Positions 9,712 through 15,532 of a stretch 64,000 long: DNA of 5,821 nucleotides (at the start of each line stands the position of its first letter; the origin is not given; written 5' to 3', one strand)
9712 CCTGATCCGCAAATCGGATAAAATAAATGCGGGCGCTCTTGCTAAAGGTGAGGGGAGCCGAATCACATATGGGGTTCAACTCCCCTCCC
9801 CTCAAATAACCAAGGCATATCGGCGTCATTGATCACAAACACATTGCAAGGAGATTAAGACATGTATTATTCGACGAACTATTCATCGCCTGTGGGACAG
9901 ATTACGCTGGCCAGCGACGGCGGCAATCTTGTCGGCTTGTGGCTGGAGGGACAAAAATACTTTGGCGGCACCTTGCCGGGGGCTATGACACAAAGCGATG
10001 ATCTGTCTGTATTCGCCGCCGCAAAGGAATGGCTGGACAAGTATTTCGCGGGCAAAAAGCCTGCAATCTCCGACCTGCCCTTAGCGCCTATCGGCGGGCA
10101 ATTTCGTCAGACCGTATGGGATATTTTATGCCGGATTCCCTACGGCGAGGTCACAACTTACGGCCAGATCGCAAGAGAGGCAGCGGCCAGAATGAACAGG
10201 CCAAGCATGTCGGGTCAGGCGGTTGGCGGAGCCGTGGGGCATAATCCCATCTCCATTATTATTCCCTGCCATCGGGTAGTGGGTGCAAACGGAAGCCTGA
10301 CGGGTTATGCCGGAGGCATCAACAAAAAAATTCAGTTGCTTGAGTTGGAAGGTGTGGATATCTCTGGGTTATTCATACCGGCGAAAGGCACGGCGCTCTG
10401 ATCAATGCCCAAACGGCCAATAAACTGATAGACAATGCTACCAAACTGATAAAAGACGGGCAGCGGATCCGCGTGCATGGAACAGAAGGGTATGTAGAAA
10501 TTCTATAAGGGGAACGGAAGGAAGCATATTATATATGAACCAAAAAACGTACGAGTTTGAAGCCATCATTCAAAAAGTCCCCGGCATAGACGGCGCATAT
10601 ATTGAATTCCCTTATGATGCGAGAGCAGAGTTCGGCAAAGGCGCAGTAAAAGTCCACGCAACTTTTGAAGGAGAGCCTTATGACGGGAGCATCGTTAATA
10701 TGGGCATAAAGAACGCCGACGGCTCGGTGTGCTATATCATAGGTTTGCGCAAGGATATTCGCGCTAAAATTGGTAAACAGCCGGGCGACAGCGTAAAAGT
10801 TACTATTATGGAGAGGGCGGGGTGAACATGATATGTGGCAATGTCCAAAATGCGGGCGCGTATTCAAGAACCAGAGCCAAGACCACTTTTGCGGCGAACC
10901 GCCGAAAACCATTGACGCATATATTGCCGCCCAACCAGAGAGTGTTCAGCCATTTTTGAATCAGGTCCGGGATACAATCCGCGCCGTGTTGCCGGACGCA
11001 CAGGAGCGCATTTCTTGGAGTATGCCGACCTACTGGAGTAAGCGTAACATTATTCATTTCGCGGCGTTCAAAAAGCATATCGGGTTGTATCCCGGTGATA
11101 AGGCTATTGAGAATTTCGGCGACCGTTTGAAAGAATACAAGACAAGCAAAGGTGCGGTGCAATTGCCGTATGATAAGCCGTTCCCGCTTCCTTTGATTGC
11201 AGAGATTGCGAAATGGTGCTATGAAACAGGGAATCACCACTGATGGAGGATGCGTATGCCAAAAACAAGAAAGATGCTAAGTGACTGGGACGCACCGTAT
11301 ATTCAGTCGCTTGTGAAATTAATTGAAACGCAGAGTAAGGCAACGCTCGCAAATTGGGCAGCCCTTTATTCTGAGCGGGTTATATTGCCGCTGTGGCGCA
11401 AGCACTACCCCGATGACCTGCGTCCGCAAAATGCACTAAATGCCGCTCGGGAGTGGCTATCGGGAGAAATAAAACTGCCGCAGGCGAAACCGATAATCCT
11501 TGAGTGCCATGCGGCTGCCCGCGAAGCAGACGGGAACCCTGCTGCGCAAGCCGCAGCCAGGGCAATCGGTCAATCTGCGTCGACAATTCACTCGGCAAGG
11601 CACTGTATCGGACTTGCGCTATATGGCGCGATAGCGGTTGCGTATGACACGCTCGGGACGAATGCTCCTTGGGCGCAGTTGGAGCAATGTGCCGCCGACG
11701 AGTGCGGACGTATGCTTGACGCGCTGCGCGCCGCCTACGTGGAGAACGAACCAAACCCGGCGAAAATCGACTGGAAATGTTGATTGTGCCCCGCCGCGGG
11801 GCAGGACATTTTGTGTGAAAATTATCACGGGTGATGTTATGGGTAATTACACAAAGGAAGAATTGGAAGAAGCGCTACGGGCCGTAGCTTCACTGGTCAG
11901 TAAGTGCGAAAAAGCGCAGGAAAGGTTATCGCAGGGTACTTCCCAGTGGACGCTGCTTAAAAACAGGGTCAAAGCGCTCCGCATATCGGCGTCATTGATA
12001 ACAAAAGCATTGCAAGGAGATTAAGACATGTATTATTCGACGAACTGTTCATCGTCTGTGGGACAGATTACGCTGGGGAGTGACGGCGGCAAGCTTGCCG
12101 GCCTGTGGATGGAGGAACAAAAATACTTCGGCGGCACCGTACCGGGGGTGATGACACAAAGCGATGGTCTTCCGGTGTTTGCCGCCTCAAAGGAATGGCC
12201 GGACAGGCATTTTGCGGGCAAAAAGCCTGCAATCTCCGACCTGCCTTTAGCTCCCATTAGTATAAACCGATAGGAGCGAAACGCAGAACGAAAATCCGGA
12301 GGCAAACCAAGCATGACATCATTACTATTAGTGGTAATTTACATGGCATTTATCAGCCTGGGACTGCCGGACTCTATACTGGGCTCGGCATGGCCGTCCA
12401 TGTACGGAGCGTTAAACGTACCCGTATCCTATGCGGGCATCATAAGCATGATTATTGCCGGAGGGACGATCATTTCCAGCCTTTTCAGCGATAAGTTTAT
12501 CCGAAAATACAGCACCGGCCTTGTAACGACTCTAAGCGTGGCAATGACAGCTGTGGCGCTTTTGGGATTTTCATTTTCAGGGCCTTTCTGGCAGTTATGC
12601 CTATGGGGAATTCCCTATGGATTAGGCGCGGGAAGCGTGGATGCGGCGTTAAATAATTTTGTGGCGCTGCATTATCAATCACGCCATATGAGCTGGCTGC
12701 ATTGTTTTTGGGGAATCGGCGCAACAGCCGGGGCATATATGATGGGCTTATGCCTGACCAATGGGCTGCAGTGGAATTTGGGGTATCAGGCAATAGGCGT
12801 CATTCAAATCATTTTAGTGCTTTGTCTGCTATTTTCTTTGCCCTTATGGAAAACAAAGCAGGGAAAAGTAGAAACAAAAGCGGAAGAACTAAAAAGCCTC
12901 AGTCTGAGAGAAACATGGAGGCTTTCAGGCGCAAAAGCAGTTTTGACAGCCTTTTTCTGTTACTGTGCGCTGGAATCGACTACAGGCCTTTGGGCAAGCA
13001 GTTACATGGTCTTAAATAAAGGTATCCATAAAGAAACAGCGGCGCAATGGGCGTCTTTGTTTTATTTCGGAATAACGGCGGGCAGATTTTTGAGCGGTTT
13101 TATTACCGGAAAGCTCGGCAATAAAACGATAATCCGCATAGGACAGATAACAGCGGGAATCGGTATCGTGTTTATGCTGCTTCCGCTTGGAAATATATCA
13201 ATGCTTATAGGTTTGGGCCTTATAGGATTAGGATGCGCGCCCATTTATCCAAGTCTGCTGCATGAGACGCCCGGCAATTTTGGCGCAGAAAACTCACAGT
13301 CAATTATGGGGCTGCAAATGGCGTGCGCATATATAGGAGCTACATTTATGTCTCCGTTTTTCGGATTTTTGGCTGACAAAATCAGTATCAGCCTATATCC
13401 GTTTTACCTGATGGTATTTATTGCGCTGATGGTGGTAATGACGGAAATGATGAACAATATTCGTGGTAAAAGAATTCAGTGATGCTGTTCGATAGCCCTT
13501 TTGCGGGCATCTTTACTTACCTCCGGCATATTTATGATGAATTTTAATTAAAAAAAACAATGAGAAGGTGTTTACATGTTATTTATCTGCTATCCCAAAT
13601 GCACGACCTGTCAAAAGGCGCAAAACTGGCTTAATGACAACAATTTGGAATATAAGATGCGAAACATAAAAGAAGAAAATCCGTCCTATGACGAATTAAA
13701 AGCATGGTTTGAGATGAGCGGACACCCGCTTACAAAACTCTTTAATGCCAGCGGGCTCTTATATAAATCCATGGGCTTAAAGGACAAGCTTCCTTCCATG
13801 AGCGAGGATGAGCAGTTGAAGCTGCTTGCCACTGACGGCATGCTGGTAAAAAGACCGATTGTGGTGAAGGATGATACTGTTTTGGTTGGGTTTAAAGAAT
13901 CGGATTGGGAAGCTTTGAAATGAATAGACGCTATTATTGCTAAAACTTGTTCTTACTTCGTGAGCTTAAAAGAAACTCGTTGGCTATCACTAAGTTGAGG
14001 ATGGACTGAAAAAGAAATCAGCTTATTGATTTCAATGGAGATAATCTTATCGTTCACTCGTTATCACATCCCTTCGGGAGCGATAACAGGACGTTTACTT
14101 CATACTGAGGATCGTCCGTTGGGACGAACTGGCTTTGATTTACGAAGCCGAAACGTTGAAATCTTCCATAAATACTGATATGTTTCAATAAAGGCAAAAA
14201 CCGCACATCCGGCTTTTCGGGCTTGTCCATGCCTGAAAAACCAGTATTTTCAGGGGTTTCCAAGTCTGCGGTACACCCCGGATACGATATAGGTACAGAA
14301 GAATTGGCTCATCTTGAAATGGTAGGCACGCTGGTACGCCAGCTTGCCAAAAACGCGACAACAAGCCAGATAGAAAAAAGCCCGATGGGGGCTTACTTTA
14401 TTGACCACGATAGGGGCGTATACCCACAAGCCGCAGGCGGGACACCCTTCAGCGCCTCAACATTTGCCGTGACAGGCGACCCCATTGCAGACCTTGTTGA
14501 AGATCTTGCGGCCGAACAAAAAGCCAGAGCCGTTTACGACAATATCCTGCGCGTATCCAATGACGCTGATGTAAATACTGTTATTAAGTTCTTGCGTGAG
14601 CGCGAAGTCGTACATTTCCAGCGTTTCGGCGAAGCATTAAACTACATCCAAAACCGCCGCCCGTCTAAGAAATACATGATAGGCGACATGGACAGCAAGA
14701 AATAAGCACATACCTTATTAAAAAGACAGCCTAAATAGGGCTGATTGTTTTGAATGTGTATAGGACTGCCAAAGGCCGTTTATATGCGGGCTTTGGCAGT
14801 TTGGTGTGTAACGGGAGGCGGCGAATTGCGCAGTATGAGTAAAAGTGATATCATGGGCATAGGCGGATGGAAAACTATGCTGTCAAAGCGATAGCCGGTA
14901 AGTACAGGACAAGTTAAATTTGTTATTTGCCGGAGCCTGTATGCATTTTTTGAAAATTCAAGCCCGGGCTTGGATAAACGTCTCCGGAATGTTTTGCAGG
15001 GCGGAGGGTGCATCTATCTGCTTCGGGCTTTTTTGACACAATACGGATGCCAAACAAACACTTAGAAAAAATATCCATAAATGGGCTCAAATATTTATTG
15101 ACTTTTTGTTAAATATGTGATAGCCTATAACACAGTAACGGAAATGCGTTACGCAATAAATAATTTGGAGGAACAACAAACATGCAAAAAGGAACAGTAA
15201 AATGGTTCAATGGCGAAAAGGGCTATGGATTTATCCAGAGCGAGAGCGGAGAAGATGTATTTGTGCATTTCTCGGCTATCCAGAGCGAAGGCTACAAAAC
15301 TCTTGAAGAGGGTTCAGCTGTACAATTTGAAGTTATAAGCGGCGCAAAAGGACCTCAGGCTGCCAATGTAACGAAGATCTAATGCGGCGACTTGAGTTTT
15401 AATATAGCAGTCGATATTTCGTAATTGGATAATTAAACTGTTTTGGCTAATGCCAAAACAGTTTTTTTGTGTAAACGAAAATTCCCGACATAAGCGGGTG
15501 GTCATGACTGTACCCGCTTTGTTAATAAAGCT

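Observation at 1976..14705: cotJC is split by a 12.1-kb element carrying a large serine recombinase, consistent with a sporulation intervening element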

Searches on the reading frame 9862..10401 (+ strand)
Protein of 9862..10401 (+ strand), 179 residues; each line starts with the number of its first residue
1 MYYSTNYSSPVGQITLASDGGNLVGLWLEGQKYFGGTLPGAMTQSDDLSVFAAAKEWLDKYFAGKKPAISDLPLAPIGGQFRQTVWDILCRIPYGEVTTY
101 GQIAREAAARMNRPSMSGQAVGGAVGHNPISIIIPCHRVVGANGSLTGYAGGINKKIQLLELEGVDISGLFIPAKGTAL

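Call 7: search_protein_families(library=pfam, proteins=[window:9862-10401:+], max_evalue=0.01)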
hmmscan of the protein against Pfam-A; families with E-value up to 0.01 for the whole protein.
window:9862-10401:+ (179 aa): 2 families
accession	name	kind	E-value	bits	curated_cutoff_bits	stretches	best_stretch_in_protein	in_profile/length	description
PF01035.26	DNA_binding_1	-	1.4e-32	111.7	27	1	80-165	1-81/81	6-O-methylguanine DNA methyltransferase, DNA binding domain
PF02870.21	Methyltransf_1N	-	1.4e-10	42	21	1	2-76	2-71/71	6-O-methylguanine DNA methyltransferase, ribonuclease-like domain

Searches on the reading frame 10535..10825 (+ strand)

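Call 7: search_protein_families(library=pfam, proteins=[window:10535-10825:+], max_evalue=0.01)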
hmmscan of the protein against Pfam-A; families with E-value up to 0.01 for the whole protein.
window:10535-10825:+ (96 aa): 1 family
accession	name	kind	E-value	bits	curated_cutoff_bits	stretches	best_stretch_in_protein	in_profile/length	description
PF08922.17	DUF1905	-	1.1e-20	74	24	1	8-91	1-81/81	Domain of unknown function (DUF1905)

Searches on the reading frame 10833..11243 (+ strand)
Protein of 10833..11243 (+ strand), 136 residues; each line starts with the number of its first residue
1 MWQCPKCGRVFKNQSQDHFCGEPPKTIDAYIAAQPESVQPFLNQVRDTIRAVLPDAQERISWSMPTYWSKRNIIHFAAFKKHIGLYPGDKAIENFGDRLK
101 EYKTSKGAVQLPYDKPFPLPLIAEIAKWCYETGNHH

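Call 7: search_protein_families(library=pfam, proteins=[window:10833-11243:+], max_evalue=0.01)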
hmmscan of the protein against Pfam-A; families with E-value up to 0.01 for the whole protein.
window:10833-11243:+ (136 aa): 2 families
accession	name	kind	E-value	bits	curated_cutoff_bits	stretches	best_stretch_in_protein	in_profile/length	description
PF08818.16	DUF1801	-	1.5e-15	57.8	27.2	1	42-127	5-82/85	Domain of unknown function (DU1801)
PF18899.5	DUF5655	-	1.4e-05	25.5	24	1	27-86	1-60/109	Domain of unknown function (DUF5655)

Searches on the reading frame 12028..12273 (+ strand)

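Call 8: search_protein_families(library=pfam, proteins=[window:12028-12273:+], max_evalue=0.01)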
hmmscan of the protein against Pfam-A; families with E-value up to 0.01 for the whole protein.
window:12028-12273:+ (81 aa): 1 family
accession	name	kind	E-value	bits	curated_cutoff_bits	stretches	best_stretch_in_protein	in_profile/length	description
PF02870.21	Methyltransf_1N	-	0.0073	17.3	21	1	1-76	1-71/71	6-O-methylguanine DNA methyltransferase, ribonuclease-like domain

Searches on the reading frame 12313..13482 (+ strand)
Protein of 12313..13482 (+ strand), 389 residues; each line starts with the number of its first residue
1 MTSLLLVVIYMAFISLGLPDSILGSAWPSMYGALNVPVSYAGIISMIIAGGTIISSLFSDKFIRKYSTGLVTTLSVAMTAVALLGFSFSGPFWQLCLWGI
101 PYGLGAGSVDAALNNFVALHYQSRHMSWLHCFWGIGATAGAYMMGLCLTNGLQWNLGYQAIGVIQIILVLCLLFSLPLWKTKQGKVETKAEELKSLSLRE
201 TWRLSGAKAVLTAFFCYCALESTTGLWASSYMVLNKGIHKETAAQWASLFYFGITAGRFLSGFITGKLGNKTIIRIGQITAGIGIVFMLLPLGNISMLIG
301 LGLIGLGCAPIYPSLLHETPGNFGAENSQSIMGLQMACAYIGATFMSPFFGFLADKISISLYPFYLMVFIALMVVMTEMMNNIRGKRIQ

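Call 7: search_protein_families(library=pfam, proteins=[window:12313-13482:+], max_evalue=0.01)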
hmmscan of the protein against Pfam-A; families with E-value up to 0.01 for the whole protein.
window:12313-13482:+ (389 aa): 1 family
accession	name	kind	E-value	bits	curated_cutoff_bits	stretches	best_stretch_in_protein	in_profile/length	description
PF07690.21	MFS_1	-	2.4e-27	96.2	33.4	2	11-234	3-230/347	Major Facilitator Superfamily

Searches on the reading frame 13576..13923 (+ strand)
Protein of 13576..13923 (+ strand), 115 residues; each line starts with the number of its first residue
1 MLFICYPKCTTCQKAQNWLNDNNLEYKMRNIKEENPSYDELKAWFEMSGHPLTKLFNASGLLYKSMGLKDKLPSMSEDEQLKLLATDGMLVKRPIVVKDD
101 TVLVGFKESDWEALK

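Call 8: search_protein_families(library=pfam, proteins=[window:13576-13923:+], max_evalue=0.01)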
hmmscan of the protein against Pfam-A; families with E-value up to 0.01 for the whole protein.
window:13576-13923:+ (115 aa): 2 families
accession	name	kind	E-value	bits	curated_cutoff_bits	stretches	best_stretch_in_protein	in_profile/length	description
PF03960.21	ArsC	-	2e-17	63.7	24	1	6-113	3-78/79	ArsC family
PF00462.30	Glutaredoxin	-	1.3e-05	25.7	22.9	1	7-45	7-45/60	Glutaredoxin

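Call 75: search_protein_families(library=phrogs, proteins=[window:13576-13923:+], max_evalue=0.001)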
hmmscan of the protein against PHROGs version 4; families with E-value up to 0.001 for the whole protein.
window:13576-13923:+ (115 aa): 1 family
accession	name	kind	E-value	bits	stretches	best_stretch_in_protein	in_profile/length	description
phrog_16693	-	unknown function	3.6e-32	112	1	3-110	4-109/132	-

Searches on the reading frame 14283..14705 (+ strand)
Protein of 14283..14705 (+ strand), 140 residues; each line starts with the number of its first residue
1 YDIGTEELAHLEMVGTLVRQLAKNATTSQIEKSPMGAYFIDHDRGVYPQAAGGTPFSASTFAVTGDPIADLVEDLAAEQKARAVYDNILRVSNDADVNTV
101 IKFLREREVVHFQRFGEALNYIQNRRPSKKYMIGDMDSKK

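Call 5: search_protein_families(library=pfam, proteins=[window:14283-14705:+], max_evalue=0.01)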
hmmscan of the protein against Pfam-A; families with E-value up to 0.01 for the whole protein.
window:14283-14705:+ (140 aa): 1 family
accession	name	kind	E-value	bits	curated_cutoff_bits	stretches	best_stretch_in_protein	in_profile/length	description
PF05067.18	Mn_catalase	-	2.3e-30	106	27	1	1-126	60-198/284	Manganese containing catalase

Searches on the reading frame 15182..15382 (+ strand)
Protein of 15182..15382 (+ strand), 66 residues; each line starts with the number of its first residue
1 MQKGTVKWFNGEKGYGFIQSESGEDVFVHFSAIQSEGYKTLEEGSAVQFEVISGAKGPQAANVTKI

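Call 8: search_protein_families(library=pfam, proteins=[window:15182-15382:+], max_evalue=0.01)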
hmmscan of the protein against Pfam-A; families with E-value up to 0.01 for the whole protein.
window:15182-15382:+ (66 aa): 1 family
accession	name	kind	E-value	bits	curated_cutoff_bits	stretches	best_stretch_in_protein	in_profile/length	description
PF00313.28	CSD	-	2.5e-30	104.6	27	1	3-65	2-65/66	'Cold-shock' DNA-binding domain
